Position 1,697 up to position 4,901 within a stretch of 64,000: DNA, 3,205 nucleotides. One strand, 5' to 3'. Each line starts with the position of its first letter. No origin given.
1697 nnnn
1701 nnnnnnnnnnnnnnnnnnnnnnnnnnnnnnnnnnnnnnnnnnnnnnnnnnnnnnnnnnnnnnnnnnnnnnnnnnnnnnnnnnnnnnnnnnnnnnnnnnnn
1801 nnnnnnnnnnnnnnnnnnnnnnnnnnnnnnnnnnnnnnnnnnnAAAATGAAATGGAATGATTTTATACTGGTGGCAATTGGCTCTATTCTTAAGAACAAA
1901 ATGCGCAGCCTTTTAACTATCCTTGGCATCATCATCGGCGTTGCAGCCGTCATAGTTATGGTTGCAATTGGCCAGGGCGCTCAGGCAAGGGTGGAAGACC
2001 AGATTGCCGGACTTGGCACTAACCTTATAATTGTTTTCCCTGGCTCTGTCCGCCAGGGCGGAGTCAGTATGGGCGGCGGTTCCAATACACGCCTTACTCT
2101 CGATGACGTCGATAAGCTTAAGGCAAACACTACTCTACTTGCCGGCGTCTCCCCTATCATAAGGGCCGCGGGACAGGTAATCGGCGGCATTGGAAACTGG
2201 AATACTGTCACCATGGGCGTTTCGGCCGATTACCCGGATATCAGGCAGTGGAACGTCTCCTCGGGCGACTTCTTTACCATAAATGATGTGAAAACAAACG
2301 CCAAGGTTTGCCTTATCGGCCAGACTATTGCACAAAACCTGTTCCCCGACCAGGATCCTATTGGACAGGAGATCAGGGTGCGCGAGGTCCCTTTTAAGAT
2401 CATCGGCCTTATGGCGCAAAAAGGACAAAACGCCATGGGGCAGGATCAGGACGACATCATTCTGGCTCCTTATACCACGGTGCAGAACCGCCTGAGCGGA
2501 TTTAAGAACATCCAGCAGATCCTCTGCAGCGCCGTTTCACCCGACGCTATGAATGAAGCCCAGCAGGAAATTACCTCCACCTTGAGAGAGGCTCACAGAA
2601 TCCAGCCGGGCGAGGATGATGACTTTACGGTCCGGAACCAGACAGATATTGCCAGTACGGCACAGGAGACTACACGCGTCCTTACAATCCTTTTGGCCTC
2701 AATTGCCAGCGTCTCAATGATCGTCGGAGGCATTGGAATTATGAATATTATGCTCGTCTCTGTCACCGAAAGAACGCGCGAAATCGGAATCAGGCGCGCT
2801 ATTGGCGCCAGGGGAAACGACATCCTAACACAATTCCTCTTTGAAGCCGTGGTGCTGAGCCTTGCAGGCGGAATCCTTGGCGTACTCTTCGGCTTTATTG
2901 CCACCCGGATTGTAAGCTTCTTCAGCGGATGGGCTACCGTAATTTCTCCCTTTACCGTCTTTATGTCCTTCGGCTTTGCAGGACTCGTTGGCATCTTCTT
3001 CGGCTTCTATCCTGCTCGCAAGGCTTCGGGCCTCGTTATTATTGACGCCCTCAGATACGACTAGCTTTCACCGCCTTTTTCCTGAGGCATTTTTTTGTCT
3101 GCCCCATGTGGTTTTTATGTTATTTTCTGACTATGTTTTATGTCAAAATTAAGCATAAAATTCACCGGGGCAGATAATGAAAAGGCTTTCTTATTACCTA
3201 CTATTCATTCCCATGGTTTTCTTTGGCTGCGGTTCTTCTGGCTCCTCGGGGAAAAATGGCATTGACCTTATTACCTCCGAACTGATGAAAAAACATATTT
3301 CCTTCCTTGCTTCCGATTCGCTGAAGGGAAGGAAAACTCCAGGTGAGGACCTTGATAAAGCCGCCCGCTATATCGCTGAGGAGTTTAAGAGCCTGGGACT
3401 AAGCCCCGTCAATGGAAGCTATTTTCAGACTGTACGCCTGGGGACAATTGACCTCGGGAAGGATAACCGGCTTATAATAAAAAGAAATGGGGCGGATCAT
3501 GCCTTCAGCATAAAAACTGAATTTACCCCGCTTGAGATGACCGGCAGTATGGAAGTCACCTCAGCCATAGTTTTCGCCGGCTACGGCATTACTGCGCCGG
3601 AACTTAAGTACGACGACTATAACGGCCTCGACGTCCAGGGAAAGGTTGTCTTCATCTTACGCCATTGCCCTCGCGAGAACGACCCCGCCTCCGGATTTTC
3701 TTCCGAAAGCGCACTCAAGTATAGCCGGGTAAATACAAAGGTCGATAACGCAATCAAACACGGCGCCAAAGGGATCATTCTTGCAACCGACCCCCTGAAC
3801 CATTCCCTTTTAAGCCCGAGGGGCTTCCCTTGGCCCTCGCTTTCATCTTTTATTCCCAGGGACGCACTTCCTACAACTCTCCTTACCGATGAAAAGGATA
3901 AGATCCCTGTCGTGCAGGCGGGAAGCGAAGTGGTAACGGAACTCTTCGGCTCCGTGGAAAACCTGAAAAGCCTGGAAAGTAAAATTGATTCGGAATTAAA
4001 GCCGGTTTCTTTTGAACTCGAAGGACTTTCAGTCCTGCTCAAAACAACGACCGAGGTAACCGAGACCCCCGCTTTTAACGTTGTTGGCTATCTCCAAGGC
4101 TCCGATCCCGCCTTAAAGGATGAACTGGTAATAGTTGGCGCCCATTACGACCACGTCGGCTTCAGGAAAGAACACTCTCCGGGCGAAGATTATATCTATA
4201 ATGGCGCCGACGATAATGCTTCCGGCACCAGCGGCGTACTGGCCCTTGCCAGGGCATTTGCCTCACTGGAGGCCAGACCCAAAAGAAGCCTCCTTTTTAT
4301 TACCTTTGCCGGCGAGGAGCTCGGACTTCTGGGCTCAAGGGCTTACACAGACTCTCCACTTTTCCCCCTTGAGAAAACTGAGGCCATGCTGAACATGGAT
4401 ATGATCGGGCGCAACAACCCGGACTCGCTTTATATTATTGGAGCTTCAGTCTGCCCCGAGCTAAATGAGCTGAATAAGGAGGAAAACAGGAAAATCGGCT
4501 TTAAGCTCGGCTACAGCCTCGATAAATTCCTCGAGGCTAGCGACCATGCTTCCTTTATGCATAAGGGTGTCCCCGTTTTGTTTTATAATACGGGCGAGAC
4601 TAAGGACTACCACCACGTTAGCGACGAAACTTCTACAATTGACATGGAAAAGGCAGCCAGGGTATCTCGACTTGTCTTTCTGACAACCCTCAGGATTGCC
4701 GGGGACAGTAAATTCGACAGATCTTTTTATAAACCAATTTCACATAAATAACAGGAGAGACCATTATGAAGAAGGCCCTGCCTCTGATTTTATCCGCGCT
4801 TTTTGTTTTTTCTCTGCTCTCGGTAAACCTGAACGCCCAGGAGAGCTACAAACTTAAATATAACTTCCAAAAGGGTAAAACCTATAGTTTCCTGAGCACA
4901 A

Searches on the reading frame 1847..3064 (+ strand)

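Call 38: search_protein_families(library=pfam, proteins=[window:1847-3064:+], max_evalue=0.0001)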
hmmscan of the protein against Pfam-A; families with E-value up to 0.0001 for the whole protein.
window:1847-3064:+ (405 aa): 2 families
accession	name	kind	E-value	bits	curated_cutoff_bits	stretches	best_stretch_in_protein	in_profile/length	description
PF12704.14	MacB_PCD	-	2.6e-51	175.3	27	1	21-244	1-206/207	MacB-like periplasmic core domain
PF02687.27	FtsX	-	8.1e-19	68.3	25.5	1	285-395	2-117/120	FtsX-like permease C-terminal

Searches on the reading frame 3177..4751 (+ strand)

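Call 38: search_protein_families(library=pfam, proteins=[window:3177-4751:+], max_evalue=0.0001)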
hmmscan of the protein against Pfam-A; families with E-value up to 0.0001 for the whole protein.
window:3177-4751:+ (524 aa): 4 families
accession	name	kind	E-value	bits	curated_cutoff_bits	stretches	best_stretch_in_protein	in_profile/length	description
PF04389.22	Peptidase_M28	-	9.8e-44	149.8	21.3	1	301-501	1-190/193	Peptidase family M28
PF01546.33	Peptidase_M20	-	5e-06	27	24.6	0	320-397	2-82/206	Peptidase family M20/M25/M40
PF05450.20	Nicastrin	-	1.3e-05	25.3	25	0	317-390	2-70/218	Nicastrin large lobe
PF02225.27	PA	-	1.7e-05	25.3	23.9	1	140-215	21-63/95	PA domain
